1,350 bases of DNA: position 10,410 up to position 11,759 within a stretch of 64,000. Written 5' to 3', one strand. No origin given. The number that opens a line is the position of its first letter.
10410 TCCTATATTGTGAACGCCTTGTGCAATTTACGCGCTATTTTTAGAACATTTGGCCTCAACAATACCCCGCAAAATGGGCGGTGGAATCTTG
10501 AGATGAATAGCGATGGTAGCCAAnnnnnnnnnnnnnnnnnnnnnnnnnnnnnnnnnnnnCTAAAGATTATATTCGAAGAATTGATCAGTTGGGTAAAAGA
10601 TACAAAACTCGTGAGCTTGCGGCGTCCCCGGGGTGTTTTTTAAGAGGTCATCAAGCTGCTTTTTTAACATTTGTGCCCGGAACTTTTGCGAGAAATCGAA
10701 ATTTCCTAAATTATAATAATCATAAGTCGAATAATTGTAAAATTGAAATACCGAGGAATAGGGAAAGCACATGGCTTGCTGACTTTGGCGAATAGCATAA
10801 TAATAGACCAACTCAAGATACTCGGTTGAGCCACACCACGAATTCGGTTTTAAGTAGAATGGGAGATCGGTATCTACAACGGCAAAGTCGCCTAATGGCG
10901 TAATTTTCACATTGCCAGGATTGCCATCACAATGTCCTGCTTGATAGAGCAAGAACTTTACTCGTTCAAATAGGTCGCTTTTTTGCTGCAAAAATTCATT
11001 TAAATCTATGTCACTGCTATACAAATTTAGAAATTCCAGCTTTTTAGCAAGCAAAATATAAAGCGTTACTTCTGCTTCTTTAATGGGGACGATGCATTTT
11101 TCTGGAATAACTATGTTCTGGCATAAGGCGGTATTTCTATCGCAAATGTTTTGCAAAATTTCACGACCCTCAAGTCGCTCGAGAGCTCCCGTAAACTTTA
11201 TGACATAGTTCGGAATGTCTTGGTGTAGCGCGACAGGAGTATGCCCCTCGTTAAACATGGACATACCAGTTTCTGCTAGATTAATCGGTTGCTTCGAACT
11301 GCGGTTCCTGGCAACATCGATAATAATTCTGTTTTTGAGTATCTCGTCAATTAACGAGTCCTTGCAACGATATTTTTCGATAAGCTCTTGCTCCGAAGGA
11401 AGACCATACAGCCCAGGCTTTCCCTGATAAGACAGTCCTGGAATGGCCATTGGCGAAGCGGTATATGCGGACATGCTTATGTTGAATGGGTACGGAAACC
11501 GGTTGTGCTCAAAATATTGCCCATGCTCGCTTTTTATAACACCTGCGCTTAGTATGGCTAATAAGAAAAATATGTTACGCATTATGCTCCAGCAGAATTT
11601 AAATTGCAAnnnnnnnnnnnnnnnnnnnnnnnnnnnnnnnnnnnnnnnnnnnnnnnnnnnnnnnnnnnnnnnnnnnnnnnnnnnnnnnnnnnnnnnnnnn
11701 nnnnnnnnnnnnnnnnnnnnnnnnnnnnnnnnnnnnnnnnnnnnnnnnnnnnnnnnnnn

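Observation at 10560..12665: Tandem pair of small secreted proteins with an exact protein-kinase catalytic-loop and Mg-binding Asp spacing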

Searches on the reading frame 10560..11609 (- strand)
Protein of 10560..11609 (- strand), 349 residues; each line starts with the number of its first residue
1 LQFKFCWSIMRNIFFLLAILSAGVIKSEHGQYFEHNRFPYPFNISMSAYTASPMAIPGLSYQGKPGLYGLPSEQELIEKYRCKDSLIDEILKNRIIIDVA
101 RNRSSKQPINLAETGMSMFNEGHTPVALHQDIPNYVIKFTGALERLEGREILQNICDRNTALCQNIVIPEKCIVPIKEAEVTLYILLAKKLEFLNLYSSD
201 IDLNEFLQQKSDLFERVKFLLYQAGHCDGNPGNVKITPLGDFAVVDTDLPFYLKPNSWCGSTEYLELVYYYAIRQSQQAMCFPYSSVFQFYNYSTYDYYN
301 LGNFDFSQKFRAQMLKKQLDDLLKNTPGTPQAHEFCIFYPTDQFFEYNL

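Call 4: search_protein_families(library=pfam, proteins=[window:10560-11609:-], max_evalue=1)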
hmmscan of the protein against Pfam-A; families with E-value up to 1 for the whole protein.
window:10560-11609:- (349 aa): 0 families

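Call 5: search_protein_families(library=ncbifam, proteins=[window:10560-11609:-], max_evalue=1)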
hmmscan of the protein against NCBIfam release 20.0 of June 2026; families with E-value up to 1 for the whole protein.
window:10560-11609:- (349 aa): 0 families

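Call 6: find_homologous_proteins(query=window:10560-11609:-, max_evalue=0.001)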
Query window:10560-11609:- (349 aa): 2 proteins with E <= 0.001 among 2693 candidates.
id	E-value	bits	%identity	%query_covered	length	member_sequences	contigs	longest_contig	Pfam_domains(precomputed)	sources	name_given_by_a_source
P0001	1.3e-230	783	99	97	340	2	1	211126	-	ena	-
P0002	1.4e-136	473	69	86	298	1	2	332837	-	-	-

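Call 7: search_solved_structures(query=window:10560-11609:-, max_evalue=10, show_alignments=2)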
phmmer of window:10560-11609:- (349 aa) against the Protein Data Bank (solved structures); distinct sequences matched with E-value up to 10: 0.

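Call 12: find_encoding_contigs(protein=P0001, flank=10000, max_places=6)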
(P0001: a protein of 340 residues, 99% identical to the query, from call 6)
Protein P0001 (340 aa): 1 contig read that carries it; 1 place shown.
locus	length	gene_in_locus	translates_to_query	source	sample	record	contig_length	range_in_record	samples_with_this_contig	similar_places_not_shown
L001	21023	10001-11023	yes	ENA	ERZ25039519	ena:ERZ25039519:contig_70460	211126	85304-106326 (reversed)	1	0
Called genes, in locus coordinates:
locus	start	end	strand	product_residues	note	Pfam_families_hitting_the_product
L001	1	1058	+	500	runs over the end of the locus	PF00479:G6PD_N, PF02781:G6PD_C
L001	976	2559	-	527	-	-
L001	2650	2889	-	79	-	-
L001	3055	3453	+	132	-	-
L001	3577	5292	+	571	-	-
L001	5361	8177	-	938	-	-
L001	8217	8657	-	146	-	PF10282:Lactonase (weak), PF00400:WD40 (faint), PF23381:Beta-prop_IFT122_1st (faint), PF24814:WD40_Prp19 (weak), PF25174:Beta-prop_THOC3 (faint)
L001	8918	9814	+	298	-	-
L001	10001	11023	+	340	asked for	-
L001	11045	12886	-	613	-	-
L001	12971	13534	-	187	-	-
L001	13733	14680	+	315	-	PF03781:FGE-sulfatase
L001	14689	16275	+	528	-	PF00884:Sulfatase, PF01663:Phosphodiest, PF14707:Sulfatase_C (weak)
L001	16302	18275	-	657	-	-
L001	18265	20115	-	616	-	-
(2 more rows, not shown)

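Call 13: find_related_loci(query=A1, collection=genome_contigs, flank=10000)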
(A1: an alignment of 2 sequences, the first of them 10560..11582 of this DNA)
Query A1 (340 aa) in genome_contigs; peptide patterns used: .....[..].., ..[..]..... (x = any residue, [..] = any of these).
41 stretches matched a pattern, but none encodes a relative of the query by tblastn (E <= 1e-3).

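Call 19: predict_structure(alignment_id=A1)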
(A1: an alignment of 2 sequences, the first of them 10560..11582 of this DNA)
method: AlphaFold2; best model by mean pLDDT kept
length: 340 residues; sequences in the alignment: 2
mean_pLDDT: 34.3   pTM: 0.23
mean pLDDT of the five models: 34.3, 33.0, 29.5, 28.9, 28.3
residues with pLDDT >= 90: 0; 70-90: 0; 50-70: 6; < 50: 334
segments of 3 or more residues with pLDDT < 50: 1-307, 316-340
pLDDT, mean of each block of 10 residues (from residue 1): 42 35 28 25 25 27 32 34 28 26 25 23 25 38 38 33 38 44 36 37 43 38 36 35 31 36 35 40 30 29 46 47 44 33
secondary structure, 60 per line:
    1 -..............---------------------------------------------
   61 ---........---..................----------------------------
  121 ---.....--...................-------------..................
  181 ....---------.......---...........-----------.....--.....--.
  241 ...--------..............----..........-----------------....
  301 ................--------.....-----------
elements in order: H2-15 H64-71 H75-92 H124-128 H131-149 E163-166 H167-184 H194-200 H204-214 E226-230 E233-237 H240-243 H252-265 E270-274 H275-279 H297-316 E325-329

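Call 20: search_protein_representatives(alignment_id=A1)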
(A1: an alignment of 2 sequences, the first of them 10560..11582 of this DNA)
Query: 2 sequences, 340 profile positions. Proteins with E-value up to 0.001 (for the whole library): 7; up to 1e-10: 5; up to 1e-30: 1. The best 7 are listed.
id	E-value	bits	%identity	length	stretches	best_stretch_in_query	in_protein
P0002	1.0e-191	652.7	-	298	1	1-300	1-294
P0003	2.1e-19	86.1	-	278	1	105-256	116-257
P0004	5.8e-18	81.4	-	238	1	102-257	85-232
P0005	2.4e-15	72.8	-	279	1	57-256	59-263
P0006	9.5e-11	57.7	-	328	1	117-270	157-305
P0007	1.3e-08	50.7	-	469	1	118-265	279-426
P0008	4.7e-05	38.9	-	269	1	53-249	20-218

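Call 24: find_homologous_proteins(query=A2, max_evalue=0.01)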
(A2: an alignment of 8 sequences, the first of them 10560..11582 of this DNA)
Query A2 (8 sequences) (340 aa, profile of the alignment): 3 proteins with E <= 0.01 among 8000 candidates.
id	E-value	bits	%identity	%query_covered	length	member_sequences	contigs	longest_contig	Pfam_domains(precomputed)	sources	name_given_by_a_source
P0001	6.5e-93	329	99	100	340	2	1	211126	-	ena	-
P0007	2.5e-92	327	29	45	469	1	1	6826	-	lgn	-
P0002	1.5e-91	324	69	88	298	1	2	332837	-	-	-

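Call 25: search_solved_structures(query=A2, max_evalue=10, show_alignments=3)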
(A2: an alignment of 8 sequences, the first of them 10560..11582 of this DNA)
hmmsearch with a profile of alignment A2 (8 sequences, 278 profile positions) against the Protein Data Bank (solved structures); distinct sequences matched with E-value up to 10: 3.
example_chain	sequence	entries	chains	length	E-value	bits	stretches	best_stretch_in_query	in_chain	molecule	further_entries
9h8t_F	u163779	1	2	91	1.1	11.5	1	174-213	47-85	Cytochrome b-c1 complex subunit 6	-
6lzk_A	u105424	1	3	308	1.9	10.8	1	55-151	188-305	DNA mismatch repair protein MutL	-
5x9y_C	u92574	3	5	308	2.4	10.5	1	55-151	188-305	DNA mismatch repair protein MutL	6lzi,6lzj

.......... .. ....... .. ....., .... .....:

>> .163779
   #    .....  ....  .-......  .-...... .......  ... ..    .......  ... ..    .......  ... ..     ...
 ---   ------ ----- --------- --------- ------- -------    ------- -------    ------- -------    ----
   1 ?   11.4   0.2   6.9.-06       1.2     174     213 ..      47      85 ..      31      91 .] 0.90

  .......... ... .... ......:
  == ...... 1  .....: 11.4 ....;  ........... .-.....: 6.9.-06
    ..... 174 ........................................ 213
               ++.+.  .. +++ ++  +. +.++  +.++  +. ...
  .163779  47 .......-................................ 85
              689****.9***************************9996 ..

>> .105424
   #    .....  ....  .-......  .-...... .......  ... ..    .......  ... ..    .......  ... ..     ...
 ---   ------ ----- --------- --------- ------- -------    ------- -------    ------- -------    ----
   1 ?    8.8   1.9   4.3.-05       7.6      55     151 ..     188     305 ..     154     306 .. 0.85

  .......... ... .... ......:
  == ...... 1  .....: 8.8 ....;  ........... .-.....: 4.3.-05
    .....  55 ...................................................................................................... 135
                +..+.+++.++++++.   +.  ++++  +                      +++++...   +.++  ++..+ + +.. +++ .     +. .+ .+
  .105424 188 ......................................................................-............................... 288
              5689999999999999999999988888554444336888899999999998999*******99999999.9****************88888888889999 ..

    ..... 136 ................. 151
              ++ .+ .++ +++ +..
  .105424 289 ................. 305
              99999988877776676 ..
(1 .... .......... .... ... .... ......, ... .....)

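Call 27: find_related_loci(query=A2, collection=metagenome_contigs, flank=6000)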
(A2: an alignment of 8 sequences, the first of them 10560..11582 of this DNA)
Query A2 (340 aa) in metagenome_contigs; peptide patterns used: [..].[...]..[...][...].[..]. (x = any residue, [..] = any of these).
110 stretches matched a pattern, but none encodes a relative of the query by tblastn (E <= 1e-3).

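Call 28: find_encoding_contigs(protein=P0003, flank=8000, max_places=4)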
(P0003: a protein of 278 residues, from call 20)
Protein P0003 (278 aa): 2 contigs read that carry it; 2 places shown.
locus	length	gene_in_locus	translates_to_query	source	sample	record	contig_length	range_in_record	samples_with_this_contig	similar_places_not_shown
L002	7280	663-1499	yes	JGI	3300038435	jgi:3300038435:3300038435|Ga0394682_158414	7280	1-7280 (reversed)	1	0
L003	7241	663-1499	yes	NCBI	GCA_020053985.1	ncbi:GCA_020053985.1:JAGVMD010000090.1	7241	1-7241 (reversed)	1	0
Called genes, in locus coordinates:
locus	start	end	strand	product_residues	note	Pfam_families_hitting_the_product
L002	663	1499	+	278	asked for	-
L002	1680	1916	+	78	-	-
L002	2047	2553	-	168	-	PF04073:tRNA_edit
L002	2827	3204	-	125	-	-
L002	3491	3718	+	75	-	PF02604:PhdYeFM_antitox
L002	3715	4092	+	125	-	PF01850:PIN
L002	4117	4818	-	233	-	PF01712:dNK, PF02223:Thymidylate_kin (weak)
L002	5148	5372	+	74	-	-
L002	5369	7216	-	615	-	-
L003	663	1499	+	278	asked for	-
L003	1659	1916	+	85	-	-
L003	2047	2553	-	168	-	PF04073:tRNA_edit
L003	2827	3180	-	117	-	-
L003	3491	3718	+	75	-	PF02604:PhdYeFM_antitox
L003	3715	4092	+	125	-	PF01850:PIN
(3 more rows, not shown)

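Call 29: find_encoding_contigs(protein=P0004, flank=8000, max_places=4)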
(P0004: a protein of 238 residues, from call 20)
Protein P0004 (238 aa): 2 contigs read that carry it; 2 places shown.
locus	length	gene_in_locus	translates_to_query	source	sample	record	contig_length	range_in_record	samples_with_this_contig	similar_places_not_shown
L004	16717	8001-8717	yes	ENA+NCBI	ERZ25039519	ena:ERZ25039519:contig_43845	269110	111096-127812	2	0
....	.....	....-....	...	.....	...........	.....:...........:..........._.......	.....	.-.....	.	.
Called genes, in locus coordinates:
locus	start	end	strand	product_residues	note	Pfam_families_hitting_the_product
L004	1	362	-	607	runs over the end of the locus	PF00009:GTP_EFTU, PF03144:GTP_EFTU_D2, PF00679:EFG_C, PF06421:LepA_C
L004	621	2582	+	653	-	PF12796:Ank_2, PF00023:Ank, PF12796:Ank_2, PF13637:Ank_4, PF13857:Ank_5, PF12796:Ank_2, PF13637:Ank_4, PF13857:Ank_5, +11 more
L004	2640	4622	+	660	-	PF12796:Ank_2, PF13637:Ank_4, PF12796:Ank_2, PF13857:Ank_5, PF13857:Ank_5, PF12796:Ank_2, PF12796:Ank_2, PF13857:Ank_5, +12 more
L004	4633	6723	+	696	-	PF12796:Ank_2, PF13637:Ank_4, PF13857:Ank_5, PF12796:Ank_2, PF13637:Ank_4, PF13857:Ank_5, PF13857:Ank_5, PF12796:Ank_2, +17 more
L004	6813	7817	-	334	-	-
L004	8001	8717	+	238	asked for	-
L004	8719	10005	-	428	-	PF01946:Thi4 (weak), PF00890:FAD_binding_2, PF01266:DAO, PF07992:Pyr_redox_2 (faint), PF12831:FAD_oxidored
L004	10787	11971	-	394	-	PF00162:PGK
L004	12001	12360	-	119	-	PF12643:MazG-like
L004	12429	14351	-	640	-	PF26549:Tricorn_N (faint), PF05448:AXE1 (faint), PF01738:DLH, PF02129:Peptidase_S15 (weak), PF20434:BD-FAE, PF12146:Hydrolase_4 (faint), PF00326:Peptidase_S9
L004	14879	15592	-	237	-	PF12796:Ank_2, PF13606:Ank_3 (faint), PF12796:Ank_2, PF13637:Ank_4 (faint), PF13857:Ank_5 (weak), PF00023:Ank (weak), PF12796:Ank_2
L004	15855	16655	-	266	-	PF13489:Methyltransf_23 (weak), PF08241:Methyltransf_11 (weak), PF08242:Methyltransf_12 (weak), PF13649:Methyltransf_25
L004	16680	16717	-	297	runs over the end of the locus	-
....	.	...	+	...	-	?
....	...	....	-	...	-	-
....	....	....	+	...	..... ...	-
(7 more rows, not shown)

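Call 30: find_encoding_contigs(protein=P0005, flank=8000, max_places=4)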
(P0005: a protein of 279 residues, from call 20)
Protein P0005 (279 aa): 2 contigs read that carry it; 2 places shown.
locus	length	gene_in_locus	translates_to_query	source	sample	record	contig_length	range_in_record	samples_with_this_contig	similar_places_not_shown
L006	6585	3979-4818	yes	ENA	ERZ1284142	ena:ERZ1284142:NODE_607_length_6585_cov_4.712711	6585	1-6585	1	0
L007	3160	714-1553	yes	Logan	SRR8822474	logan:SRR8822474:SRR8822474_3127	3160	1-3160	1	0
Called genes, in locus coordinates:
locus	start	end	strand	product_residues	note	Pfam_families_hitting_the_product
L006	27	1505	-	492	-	PF01432:Peptidase_M3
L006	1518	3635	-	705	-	PF00270:DEAD, PF04851:ResIII, PF13604:AAA_30 (faint), PF17757:UvrB_inter, PF27431:UvrB_3rd, PF00271:Helicase_C, PF12344:UvrB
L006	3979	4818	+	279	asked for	-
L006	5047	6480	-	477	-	PF00118:Cpn60_TCP1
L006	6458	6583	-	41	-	?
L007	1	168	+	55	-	?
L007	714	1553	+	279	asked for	-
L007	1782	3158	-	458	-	?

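Call 31: search_protein_families(library=pfam, alignment_id=A2, max_evalue=10)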
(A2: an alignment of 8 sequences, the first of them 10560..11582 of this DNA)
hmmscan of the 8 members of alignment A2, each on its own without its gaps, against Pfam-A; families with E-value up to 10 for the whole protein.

A. member 1, window:10560-11582:- (340 aa): 0 families

B. families by the number of members that match (of 8 scanned): 3 families
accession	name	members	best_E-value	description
PF10437.14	Lip_prot_lig_C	1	0.077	Bacterial lipoate protein ligase C-terminus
PF02671.26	PAH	1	0.1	Paired amphipathic helix repeat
PF10466.14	Inhibitor_I34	1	4.3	Saccharopepsin inhibitor I34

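Call 32: find_encoding_contigs(protein=P0006, flank=8000, max_places=4)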
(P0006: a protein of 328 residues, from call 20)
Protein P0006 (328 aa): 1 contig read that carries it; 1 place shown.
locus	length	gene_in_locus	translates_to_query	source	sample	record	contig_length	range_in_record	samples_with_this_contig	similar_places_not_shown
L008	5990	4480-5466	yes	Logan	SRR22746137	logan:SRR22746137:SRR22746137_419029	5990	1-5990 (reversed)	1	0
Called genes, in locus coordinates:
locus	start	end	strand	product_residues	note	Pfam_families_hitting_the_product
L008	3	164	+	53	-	?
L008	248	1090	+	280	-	-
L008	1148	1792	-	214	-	PF01810:LysE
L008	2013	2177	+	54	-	-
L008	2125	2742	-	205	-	PF02545:Maf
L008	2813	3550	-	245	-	PF00121:TIM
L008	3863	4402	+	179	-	-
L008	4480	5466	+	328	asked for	-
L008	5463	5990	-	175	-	?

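Call 33: find_encoding_contigs(protein=P0007, flank=8000, max_places=4)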
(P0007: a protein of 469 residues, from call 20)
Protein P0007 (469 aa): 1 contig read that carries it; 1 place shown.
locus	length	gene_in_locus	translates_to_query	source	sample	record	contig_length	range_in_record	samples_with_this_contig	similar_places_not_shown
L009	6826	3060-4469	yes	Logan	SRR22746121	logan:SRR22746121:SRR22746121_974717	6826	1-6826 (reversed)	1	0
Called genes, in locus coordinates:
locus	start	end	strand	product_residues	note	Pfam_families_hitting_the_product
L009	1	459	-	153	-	?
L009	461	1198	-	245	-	PF23023:Anti-Pycsar_Apyc1, PF00753:Lactamase_B, PF12706:Lactamase_B_2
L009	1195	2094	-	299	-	PF01068:DNA_ligase_A_M, PF01331:mRNA_cap_enzyme, PF04679:DNA_ligase_A_C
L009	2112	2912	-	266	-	PF02735:Ku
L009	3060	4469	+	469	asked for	-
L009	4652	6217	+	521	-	PF04101:Glyco_tran_28_C (weak)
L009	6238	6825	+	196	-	?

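Call 34: find_encoding_contigs(protein=P0008, flank=8000, max_places=4)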
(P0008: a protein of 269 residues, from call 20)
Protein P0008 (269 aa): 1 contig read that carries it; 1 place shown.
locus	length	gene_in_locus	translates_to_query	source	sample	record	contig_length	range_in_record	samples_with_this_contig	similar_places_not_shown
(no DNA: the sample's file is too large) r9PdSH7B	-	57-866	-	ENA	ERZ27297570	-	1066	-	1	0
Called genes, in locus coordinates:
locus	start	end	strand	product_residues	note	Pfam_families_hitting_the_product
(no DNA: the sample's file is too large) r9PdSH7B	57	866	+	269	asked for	-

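Call 42: predict_structure(alignment_id=A2)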
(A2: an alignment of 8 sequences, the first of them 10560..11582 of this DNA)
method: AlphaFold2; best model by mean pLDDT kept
length: 340 residues; sequences in the alignment: 8
mean_pLDDT: 62.2   pTM: 0.61
mean pLDDT of the five models: 62.2, 61.0, 58.7, 57.3, 56.5
residues with pLDDT >= 90: 27; 70-90: 125; 50-70: 71; < 50: 117
segments of 3 or more residues with pLDDT < 50: 12-56, 251-254, 264-306, 320-340
pLDDT, mean of each block of 10 residues (from residue 1): 68 39 31 36 39 43 89 91 77 60 74 69 89 88 85 85 88 88 74 68 76 73 73 82 70 51 44 38 31 29 48 53 39 25
secondary structure, 60 per line:
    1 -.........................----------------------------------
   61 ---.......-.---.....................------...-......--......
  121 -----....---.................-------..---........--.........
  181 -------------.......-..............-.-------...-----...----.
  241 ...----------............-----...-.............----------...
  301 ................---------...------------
elements in order: H2-26 H64-70 H76-96 E107-112 E115-120 E126-129 H133-149 E162-169 E172-180 H194-200 H202-215 E225-227 E233-235 H254-265 E271-273 H275-287 H298-316 E326-328
